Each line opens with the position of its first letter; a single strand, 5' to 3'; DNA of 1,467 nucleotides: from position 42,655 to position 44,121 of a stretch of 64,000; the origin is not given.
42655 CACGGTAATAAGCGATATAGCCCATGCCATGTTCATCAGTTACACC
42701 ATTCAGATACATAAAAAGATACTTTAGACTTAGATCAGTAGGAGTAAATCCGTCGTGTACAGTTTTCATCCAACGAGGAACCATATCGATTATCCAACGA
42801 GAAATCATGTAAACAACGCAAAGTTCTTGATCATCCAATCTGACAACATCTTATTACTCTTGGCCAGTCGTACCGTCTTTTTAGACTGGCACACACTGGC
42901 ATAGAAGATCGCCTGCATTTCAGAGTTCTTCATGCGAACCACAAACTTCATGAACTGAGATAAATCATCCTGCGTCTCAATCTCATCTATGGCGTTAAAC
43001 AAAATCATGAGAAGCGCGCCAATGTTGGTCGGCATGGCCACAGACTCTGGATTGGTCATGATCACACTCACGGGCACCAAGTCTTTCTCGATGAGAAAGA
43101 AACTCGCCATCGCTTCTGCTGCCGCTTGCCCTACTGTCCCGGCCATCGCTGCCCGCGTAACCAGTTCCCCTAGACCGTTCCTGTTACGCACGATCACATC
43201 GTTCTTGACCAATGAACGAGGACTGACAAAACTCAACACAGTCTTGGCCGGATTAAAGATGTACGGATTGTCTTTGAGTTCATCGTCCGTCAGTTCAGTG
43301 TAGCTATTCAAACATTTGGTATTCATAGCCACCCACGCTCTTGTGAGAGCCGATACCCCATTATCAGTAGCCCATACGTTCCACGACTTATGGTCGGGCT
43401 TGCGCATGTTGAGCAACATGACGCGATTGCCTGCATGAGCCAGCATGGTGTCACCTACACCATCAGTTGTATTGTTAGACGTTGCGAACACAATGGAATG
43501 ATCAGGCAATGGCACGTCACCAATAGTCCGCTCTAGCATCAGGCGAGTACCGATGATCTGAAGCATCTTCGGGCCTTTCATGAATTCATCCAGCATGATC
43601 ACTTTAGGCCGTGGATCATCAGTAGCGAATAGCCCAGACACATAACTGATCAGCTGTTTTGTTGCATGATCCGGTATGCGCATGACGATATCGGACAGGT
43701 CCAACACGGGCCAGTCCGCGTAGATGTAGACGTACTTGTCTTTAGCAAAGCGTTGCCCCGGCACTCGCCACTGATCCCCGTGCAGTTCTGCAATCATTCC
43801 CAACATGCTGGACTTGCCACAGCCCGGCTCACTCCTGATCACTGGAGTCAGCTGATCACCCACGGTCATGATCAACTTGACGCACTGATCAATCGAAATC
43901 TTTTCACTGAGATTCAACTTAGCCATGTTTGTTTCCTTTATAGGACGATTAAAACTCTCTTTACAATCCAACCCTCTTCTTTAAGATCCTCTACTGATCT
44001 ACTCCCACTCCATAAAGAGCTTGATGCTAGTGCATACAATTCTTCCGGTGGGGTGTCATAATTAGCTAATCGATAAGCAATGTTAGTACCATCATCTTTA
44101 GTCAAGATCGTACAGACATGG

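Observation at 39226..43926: At least 11 small tandem paralogs sharing a '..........' helix, wrapped around a vWA gene next to a MoxR ATPase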

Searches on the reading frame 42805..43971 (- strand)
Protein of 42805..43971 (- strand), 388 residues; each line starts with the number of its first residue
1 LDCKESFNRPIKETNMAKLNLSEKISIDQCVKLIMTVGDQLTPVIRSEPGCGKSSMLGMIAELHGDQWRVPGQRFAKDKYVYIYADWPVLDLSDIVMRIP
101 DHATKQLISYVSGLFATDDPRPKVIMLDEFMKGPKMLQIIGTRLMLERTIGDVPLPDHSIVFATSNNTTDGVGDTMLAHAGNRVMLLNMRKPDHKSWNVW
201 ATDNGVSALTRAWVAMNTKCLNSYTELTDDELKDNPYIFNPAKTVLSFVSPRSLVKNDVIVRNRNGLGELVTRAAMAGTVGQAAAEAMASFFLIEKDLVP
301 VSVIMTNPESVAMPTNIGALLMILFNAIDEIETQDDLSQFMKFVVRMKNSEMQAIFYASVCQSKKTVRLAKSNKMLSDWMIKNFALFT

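Call 5: search_protein_families(library=pfam, proteins=[window:42805-43971:-], max_evalue=0.01)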
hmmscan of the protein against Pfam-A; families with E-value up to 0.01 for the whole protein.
window:42805-43971:- (388 aa): 0 families

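Call 9: search_protein_families(library=phrogs, proteins=[window:42805-43971:-], max_evalue=0.001)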
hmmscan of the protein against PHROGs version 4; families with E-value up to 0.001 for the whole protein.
window:42805-43971:- (388 aa): 1 family
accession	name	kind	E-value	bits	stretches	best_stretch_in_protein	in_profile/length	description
phrog_1297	-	other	7.9e-40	137.9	1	22-385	6-351/356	ATPase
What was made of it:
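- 42805..43926 (-): MoxR-class AAA+ ATPase (373 aa), the first conserved gene of the module. PHROG 1297 'ATPase', E 8e-40 (call 9).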

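Call 36: find_related_loci(query=window:42805-43926:-, collection=metagenome_contigs, flank=8000)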
Query window:42805-43926:- (373 aa) in metagenome_contigs; peptide patterns used: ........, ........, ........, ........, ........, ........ (x = any residue, [..] = any of these).
109 stretches matched a pattern; 2 encode a relative of the query (tblastn E <= 1e-3); 2 distinct loci.
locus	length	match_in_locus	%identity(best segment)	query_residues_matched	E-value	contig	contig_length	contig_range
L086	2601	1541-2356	100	1-272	0e+0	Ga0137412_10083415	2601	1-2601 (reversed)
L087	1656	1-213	100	303-373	2e-43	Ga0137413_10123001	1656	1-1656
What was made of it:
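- Tried and rejected: Metagenome scan with the ATPase: only fragments of the same phage (call 36).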

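Call 51: search_solved_structures(query=window:42805-43926:-, max_evalue=1)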
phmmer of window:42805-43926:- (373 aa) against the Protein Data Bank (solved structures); distinct sequences matched with E-value up to 1: 0.

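Call 52: search_protein_families(library=pfam, proteins=[window:42805-43926:-], max_evalue=5)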
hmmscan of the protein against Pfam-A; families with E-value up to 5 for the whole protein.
window:42805-43926:- (373 aa): 2 families
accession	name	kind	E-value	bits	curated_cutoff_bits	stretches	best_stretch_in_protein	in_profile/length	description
PF24728.1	DUF7680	-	0.019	15.6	24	1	256-350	35-127/141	Domain of unknown function (DUF7680)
PF16872.10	putAbiC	-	0.14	13.1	22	1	309-369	16-80/80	Putative phage abortive infection protein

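Call 53: search_protein_families(library=ncbifam, proteins=[window:42805-43926:-], max_evalue=1)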
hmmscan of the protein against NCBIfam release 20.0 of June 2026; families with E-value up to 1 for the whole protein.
window:42805-43926:- (373 aa): 1 family
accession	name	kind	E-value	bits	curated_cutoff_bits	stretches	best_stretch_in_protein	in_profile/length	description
NF010063.0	PRK13541.1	equivalog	0.025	14.4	200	1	10-48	11-49/195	cytochrome c biogenesis protein CcmA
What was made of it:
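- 42805..43926 (-): No Pfam or NCBIfam hit (calls 5, 52, 53).
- On MoxR-class AAA+ ATPase (for 42805-43926): No Pfam or NCBIfam hit for this protein (calls 5, 52, 53).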

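Call 57: search_solved_structures(query=A2, max_evalue=1, show_alignments=1)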
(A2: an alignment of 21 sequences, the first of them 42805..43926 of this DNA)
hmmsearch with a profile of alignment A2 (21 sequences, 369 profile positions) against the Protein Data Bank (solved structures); distinct sequences matched with E-value up to 1: 114 (the best 60 are shown).
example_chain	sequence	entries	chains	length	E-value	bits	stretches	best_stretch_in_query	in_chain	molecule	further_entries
6or5_A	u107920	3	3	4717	2.2e-13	52.9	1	6-74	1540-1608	Midasin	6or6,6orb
6i27_A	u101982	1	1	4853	5.3e-13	51.7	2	4-73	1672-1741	Midasin,Midasin,Midasin,Midasin,Midasin,Midasin,Midasin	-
6i26_A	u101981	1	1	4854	5.3e-13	51.7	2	4-73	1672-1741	Midasin,Midasin,Midasin,Midasin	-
6hyp_A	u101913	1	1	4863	5.3e-13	51.7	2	4-73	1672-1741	Midasin,Midasin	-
5jcs_s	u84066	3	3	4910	5.5e-13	51.6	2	4-73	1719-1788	Midasin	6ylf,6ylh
1rkb_A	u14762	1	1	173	4.1e-05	25.7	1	28-86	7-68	Protein AD-004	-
3iij_A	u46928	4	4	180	4.6e-05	25.5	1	28-86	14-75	Coilin-interacting nuclear ATPase protein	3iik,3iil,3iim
5jzv_A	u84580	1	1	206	6.8e-05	25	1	28-86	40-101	Adenylate kinase isoenzyme 6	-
5zui_A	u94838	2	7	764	0.00074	21.6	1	14-49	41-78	Heat Shock Protein 104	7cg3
1ye8_A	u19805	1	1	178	0.0049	18.9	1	28-55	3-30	Hypothetical UPF0334 kinase-like protein AQ_1292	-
29hb_b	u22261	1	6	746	0.011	17.7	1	14-50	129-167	ATP-dependent Clp protease, ATP-binding subunit ClpE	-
8zrs_A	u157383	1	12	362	0.018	17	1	25-161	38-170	Caseinolytic peptidase B protein homolog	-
5d4w_A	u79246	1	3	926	0.021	16.8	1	14-49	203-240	Putative heat shock protein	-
8k3y_F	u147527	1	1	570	0.027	16.4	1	10-57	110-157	Lon protease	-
9bji_A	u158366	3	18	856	0.03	16.3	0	28-57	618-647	Nuclear valosin-containing protein-like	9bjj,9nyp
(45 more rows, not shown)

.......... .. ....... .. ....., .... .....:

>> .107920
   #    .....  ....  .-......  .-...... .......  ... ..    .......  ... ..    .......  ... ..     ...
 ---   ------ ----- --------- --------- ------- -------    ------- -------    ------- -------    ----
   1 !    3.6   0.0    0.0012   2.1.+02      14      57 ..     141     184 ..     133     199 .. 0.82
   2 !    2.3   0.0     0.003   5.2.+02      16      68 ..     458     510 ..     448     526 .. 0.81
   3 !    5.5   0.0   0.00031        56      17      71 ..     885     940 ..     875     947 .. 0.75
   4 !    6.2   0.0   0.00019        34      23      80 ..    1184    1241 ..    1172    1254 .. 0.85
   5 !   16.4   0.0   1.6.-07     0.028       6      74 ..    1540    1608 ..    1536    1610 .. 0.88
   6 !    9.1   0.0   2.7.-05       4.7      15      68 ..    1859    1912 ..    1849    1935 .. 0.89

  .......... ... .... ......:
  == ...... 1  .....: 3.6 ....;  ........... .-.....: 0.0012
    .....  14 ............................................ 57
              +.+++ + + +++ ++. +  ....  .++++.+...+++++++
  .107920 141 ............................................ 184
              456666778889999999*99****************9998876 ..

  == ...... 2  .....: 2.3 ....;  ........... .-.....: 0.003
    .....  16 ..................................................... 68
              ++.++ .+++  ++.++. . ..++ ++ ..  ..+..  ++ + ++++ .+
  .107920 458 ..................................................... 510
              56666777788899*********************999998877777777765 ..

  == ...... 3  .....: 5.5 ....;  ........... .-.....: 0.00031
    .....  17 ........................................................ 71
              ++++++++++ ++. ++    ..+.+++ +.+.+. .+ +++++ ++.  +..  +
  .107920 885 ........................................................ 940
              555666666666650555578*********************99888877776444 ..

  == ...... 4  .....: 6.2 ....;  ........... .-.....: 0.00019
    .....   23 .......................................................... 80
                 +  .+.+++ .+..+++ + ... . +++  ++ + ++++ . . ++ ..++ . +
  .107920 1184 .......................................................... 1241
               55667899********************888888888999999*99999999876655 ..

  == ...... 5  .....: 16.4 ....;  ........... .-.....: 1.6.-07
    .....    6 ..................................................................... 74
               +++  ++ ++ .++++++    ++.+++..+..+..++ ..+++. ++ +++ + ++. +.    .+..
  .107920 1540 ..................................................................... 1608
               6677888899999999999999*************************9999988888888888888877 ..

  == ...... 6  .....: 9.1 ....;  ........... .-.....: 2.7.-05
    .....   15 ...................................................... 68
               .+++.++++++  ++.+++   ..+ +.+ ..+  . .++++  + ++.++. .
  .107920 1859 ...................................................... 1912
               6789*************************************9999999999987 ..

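Call 66: find_homologous_proteins(query=window:42805-43926:-, max_evalue=0.00001)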
Query window:42805-43926:- (373 aa): 1037 proteins with E <= 0.00001 among 3202 candidates; the best 120 are listed.
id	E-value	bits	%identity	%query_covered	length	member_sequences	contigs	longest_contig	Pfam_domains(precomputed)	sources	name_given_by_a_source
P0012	2.6e-179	614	100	73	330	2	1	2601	-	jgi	-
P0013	1.9e-177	608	74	99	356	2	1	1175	-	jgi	jgi:energy-coupling factor transporter ATP-binding protein EcfA2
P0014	2.8e-177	607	71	100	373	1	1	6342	-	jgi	jgi:hypothetical protein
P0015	3.2e-162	558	69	100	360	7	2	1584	-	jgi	-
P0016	2.3e-161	555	69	100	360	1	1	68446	-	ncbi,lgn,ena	-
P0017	7.2e-153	527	65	100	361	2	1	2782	-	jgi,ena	-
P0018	4.2e-140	485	59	100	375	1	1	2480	-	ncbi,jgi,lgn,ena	jgi:hypothetical protein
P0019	1.3e-136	473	57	99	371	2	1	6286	-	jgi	jgi:hypothetical protein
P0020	1.9e-133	463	57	100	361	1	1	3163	PF00004.36,PF13401.13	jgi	jgi:hypothetical protein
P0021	2.5e-131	456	55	100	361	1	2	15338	-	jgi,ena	-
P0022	3.0e-129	449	56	100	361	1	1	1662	-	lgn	-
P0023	7.9e-129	448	57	99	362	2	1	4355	PF07728.21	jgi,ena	-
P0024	1.1e-128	447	57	99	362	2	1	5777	PF13401.13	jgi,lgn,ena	-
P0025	3.6e-127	442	53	99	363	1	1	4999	-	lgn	-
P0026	1.1e-126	441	55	100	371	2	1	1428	-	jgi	-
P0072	1.5e-120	421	53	99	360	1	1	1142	PF07728.21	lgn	-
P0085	1.4e-119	417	53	100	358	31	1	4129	PF07728.21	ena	-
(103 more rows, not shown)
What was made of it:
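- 42805..43926 (-): Some homologues carry PF07728 AAA_5 (call 66).
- On MoxR-class AAA+ ATPase (for 42805-43926): A few homologues carry PF07728 AAA_5 (call 66).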

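Call 67: find_encoding_contigs(protein=P0016, flank=8000, max_places=3)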
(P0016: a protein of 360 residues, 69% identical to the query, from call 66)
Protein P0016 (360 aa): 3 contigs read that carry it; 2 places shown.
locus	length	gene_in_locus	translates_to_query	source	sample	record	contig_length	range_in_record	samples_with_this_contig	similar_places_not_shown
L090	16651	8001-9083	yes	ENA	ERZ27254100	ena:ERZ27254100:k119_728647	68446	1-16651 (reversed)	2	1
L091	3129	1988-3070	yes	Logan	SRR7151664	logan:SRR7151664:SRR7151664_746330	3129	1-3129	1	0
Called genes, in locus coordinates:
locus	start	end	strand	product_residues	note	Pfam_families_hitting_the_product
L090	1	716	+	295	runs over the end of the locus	-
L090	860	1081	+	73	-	-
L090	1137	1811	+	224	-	-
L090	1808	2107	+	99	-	-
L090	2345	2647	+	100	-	-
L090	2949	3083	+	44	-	-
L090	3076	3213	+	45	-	-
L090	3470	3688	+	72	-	-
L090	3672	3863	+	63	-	-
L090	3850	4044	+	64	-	-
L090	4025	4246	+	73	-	-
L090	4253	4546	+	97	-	-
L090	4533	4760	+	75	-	-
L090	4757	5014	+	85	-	-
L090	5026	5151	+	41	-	-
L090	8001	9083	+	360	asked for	-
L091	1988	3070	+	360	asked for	-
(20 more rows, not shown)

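Call 68: find_encoding_contigs(protein=P0014, flank=8000, max_places=3)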
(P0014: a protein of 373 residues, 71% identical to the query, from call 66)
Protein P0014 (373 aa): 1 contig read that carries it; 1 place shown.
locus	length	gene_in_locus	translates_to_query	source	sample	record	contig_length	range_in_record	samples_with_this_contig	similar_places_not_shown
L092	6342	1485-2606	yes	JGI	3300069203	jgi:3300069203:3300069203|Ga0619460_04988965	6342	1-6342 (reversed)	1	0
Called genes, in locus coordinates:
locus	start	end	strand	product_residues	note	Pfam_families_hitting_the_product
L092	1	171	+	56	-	?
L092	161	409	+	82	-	-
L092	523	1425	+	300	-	-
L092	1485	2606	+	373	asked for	-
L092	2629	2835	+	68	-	-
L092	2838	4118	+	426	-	PF13203:DUF2201_N, PF09967:DUF2201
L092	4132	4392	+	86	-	-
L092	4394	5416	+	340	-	-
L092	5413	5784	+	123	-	-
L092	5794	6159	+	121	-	-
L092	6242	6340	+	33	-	?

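Call 72: find_encoding_contigs(protein=P0017, flank=8000, max_places=2)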
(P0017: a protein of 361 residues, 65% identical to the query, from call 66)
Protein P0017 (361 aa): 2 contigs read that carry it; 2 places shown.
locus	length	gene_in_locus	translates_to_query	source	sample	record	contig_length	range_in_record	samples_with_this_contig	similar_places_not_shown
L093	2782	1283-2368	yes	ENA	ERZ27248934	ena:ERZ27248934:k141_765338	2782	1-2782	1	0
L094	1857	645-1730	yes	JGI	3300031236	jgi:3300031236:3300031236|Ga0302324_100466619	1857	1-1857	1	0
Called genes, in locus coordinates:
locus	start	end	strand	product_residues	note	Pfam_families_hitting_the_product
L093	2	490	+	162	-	?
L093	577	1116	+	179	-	-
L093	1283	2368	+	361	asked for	-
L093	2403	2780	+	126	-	?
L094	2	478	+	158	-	?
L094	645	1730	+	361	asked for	-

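Call 73: find_encoding_contigs(protein=P0019, flank=8000, max_places=2)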
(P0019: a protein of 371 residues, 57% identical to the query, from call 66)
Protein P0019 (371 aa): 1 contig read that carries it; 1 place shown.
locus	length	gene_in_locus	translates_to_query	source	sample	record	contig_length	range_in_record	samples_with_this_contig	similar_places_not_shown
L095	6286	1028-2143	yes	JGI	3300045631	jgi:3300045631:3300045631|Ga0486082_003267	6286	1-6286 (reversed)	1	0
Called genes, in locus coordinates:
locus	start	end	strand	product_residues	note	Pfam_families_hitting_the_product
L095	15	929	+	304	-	-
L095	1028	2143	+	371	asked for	-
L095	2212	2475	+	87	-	-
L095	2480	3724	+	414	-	PF13203:DUF2201_N, PF09967:DUF2201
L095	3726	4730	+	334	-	-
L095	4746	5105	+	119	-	-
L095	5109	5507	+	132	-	-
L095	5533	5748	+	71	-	-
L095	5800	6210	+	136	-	-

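Call 74: find_encoding_contigs(protein=P0015, flank=8000, max_places=3)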
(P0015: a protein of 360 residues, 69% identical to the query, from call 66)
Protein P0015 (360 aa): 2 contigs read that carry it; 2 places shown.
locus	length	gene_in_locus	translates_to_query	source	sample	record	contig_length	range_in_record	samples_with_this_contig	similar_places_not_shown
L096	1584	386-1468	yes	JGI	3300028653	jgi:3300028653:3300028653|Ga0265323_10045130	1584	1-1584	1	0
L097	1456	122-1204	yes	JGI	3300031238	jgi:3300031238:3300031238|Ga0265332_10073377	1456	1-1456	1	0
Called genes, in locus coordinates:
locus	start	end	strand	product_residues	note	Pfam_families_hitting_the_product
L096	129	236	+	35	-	-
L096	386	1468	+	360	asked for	-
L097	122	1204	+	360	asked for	-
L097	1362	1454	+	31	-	?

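Call 95: predict_structure(alignment_id=A5)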
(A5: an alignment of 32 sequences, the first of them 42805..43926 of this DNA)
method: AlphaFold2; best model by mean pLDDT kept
length: 373 residues; sequences in the alignment: 32
mean_pLDDT: 84.7   pTM: 0.78
mean pLDDT of the five models: 84.7, 83.0, 82.2, 81.3, 80.3
residues with pLDDT >= 90: 136; 70-90: 206; 50-70: 19; < 50: 12
segments of 3 or more residues with pLDDT < 50: 1-5, 154-160
pLDDT, mean of each block of 10 residues (from residue 1): 59 95 92 89 95 91 95 87 84 83 93 88 87 89 94 50 62 89 90 90 88 84 75 85 92 91 91 79 85 90 84 86 90 83 79 79 77 61
secondary structure, 60 per line:
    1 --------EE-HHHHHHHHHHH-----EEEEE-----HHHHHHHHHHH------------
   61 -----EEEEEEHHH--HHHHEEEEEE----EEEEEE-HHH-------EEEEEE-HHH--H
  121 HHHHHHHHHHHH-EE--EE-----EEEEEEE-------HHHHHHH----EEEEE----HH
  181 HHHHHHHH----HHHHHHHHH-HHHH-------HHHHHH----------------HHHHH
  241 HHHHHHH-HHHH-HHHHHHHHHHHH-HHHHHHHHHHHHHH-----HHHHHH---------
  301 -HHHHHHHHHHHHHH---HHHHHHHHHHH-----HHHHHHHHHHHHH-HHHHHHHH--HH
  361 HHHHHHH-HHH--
elements in order: H12-22 E28-32 H38-48 E66-71 H77-80 E81-86 E91-96 E108-113 H120-132 E145-151 H159-165 E170-174 H179-188 H193-201 H203-206 H214-219 H236-247 H249-252 H254-265 H267-280 H286-291 H302-315 H319-329 H335-347 H349-356 H359-367
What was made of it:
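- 42805..43926 (-): AF2 model pLDDT 84.7, pTM 0.78 (call 95).
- On MoxR-class AAA+ ATPase (for 42805-43926): AF2 model pLDDT 84.7 (call 95).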

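Call 97: fold_search(model_id=the predicted structure, library=pdb)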
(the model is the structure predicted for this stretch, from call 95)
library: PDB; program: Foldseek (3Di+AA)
matches with E <= 10: 1120; with E <= 0.001: 174
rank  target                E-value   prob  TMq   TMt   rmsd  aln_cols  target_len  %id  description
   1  9qh4_A                8.3e-09  1.00  0.44  0.61   5.4       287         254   14  NorQ hexamer from Paracoccus denitrificans (released 2026-03-25)
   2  9qh8_A                2.0e-08  1.00  0.44  0.61   5.5       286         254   13  reduced NorQ-NorD VWA domain complex from Paracoccus denitrificans (released 2026-03-25)
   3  9qh4_C                6.9e-08  1.00  0.46  0.64   5.3       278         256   14  NorQ hexamer from Paracoccus denitrificans (released 2026-03-25)
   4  9qhd_A                1.1e-07  1.00  0.45  0.63   5.4       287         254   13  NorQD complex state 1 from Jhaorihella thermophila (released 2026-03-25)
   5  9qhg_E                1.2e-07  1.00  0.42  0.59   6.5       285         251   12  NorQD complex state 4 from Jhaorihella thermophila (released 2026-03-25)
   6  9qh8_F                1.3e-07  1.00  0.43  0.59   5.8       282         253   14  reduced NorQ-NorD VWA domain complex from Paracoccus denitrificans (released 2026-03-25)
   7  9qhd_B                1.3e-07  1.00  0.44  0.61   5.6       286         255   12  NorQD complex state 1 from Jhaorihella thermophila (released 2026-03-25)
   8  9qh6_B                1.8e-07  1.00  0.46  0.63   5.3       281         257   14  NorQ in complex with NorD VWA domain from Paracoccus denitrificans (released 2026-03-25)
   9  9qh4_F                1.9e-07  1.00  0.44  0.60   5.7       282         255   14  NorQ hexamer from Paracoccus denitrificans (released 2026-03-25)
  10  9qhd_C                2.5e-07  1.00  0.45  0.61   5.8       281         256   14  NorQD complex state 1 from Jhaorihella thermophila (released 2026-03-25)
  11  9qh7_E                2.6e-07  1.00  0.43  0.62   5.7       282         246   13  NorQ in complex with NorD VWA domain steep staircase subset 1 from Paracoccus denitrificans (released 2026-03-25)
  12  9qhd_F                2.8e-07  1.00  0.42  0.58   6.5       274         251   12  NorQD complex state 1 from Jhaorihella thermophila (released 2026-03-25)
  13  8w0f_F                4.9e-07  1.00  0.28  0.18  19.5       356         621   12  Cryo-EM structure of a human MCM2-7 double hexamer on dsDNA (released 2024-10-02)
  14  6l1q_A                7.6e-07  1.00  0.46  0.62   5.1       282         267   13  Crystal structure of AfCbbQ2, a MoxR AAA+-ATPase and CbbQO-type Rubisco activase from Acidithiobacillus ferrooxidans (released 2019-12-18)
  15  9lxd_4                8.5e-07  1.00  0.23  0.14  19.6       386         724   13  Structure of DNA-free MCM SH at 3.2 Angstroms resolution (released 2026-02-18)
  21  2r44                  2.6e-06  1.00  0.31  0.35  18.7       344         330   14  CRYSTAL STRUCTURE OF A PUTATIVE ATPASE (CHU_0153) FROM CYTOPHAGA HUTCHINSONII ATCC 33406 AT 2.00 A RESOLUTION (released 2007-09-18)
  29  5c3c_A                6.7e-06  1.00  0.42  0.63   4.8       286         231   15  Structural characterization of a newly identified component of alpha-carboxysomes: The AAA+ domain Protein cso-CbbQ (released 2015-11-18)
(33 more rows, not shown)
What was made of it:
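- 42805..43926 (-): Best PDB matches are NorQ (E 8e-9, TM 0.61-0.64), CbbQ and CHU_0153 (call 97).
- On MoxR-class AAA+ ATPase (for 42805-43926): Top Foldseek PDB matches: NorQ (E 8e-9, TM 0.61-0.64), CbbQ (6l1q, 5c3c), CHU_0153 (2r44) (call 97).
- Closest known: MoxR-class AAA+ ATPase with vWA partner. Same: The ATPase model matches NorQ, CbbQ and CHU_0153 best (call 97).
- The ATPase is of the NorQ/CbbQ class, which acts through vWA adaptors (call 97).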
